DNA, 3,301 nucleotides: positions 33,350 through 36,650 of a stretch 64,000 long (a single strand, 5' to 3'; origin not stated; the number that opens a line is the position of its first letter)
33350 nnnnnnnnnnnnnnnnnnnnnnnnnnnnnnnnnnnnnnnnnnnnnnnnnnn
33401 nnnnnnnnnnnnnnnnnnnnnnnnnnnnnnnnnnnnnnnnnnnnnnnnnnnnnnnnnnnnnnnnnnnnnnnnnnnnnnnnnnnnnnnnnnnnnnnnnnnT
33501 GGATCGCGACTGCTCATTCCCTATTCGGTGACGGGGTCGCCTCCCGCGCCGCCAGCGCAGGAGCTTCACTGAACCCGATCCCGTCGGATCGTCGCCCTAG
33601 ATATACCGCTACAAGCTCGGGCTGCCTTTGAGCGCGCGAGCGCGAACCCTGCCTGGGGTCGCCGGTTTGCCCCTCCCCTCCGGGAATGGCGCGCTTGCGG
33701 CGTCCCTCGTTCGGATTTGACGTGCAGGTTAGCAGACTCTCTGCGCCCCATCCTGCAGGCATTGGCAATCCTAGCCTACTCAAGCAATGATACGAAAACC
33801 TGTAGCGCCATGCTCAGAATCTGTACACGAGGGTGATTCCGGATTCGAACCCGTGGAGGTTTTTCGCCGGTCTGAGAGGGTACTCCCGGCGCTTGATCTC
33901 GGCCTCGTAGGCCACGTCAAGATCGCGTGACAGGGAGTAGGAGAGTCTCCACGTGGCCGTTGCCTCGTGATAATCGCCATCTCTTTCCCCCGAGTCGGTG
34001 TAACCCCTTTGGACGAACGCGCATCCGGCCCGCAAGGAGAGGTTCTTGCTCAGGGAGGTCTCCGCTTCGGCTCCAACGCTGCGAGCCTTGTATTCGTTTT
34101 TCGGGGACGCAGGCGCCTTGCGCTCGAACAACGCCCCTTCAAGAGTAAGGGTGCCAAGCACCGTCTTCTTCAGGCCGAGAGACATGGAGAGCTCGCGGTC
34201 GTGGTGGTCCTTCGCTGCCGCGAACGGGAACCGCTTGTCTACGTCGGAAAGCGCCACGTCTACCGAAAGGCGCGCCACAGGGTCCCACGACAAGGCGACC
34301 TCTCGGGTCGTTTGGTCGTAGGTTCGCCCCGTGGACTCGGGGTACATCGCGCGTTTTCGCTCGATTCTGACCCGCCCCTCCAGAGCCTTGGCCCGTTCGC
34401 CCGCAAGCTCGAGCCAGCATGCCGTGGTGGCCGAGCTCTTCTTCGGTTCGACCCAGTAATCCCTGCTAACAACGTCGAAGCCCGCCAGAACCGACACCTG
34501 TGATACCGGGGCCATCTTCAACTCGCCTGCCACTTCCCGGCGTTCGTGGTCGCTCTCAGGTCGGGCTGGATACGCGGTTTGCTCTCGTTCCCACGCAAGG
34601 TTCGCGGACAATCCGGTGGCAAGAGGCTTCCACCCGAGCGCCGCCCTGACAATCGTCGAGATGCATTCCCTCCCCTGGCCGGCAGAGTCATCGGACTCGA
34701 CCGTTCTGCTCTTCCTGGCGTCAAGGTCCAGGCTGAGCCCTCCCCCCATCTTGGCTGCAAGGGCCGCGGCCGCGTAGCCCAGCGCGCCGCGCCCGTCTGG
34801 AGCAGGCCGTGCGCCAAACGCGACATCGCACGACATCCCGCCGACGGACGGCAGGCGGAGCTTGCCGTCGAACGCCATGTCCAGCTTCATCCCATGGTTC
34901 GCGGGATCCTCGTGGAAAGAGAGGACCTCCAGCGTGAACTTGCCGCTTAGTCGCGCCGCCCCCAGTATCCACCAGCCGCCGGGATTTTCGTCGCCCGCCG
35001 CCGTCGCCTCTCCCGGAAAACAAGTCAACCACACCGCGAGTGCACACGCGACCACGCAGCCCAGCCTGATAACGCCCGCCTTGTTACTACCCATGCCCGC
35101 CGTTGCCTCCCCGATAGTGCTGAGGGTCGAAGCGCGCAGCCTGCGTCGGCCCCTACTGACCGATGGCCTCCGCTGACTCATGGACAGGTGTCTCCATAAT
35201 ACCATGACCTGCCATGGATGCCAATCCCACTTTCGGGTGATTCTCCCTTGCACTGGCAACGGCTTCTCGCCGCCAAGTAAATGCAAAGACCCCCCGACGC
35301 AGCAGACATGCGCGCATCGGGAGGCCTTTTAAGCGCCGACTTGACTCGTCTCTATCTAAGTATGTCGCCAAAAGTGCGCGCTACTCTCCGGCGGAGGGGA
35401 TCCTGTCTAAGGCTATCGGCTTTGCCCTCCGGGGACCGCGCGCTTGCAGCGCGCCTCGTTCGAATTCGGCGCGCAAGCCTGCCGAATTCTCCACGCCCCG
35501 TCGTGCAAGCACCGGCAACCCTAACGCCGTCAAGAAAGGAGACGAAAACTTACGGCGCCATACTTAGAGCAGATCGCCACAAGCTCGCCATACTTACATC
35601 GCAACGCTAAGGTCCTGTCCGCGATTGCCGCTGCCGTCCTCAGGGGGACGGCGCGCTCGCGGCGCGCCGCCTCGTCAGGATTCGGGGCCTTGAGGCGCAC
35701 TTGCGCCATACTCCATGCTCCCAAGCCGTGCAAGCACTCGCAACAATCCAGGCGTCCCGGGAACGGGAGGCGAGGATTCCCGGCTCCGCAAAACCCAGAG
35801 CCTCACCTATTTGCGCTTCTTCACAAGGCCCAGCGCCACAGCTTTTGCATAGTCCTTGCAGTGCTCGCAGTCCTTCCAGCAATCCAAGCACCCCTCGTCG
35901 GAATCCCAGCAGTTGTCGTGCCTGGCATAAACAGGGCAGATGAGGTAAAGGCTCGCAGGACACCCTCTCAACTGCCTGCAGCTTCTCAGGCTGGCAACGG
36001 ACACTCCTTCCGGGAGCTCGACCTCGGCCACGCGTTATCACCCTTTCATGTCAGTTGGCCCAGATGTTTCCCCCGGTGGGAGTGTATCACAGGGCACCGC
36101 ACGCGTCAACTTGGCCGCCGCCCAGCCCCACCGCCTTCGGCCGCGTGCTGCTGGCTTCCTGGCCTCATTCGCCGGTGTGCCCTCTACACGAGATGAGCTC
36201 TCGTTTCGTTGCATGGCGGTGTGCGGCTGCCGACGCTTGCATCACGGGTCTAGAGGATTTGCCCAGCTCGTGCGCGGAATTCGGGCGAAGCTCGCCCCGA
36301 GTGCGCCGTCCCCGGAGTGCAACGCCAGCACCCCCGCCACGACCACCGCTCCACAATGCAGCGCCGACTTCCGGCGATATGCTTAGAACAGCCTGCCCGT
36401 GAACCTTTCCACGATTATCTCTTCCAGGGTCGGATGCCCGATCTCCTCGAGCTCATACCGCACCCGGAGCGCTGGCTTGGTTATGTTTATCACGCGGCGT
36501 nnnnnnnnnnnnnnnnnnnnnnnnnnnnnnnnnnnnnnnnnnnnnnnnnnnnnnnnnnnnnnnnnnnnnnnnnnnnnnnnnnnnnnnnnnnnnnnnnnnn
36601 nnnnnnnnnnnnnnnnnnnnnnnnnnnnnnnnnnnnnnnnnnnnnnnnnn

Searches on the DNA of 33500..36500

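Call 24: search_rna_families(source=window, start=33500, end=36500, threshold=evalue, max_evalue=10)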
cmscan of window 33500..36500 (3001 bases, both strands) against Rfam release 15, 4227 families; matches with E-value up to 10: 1.
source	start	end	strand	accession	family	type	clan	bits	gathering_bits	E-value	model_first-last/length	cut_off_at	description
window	34576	34634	-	RF01747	msiK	Cis-reg;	-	13.6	33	9.9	1-60/60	no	msiK RNA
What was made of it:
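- On Known RNA family (Rfam 15): No element hit appears at E<=10 over 33500-36500, a stretch that holds 4 copies (call 24).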
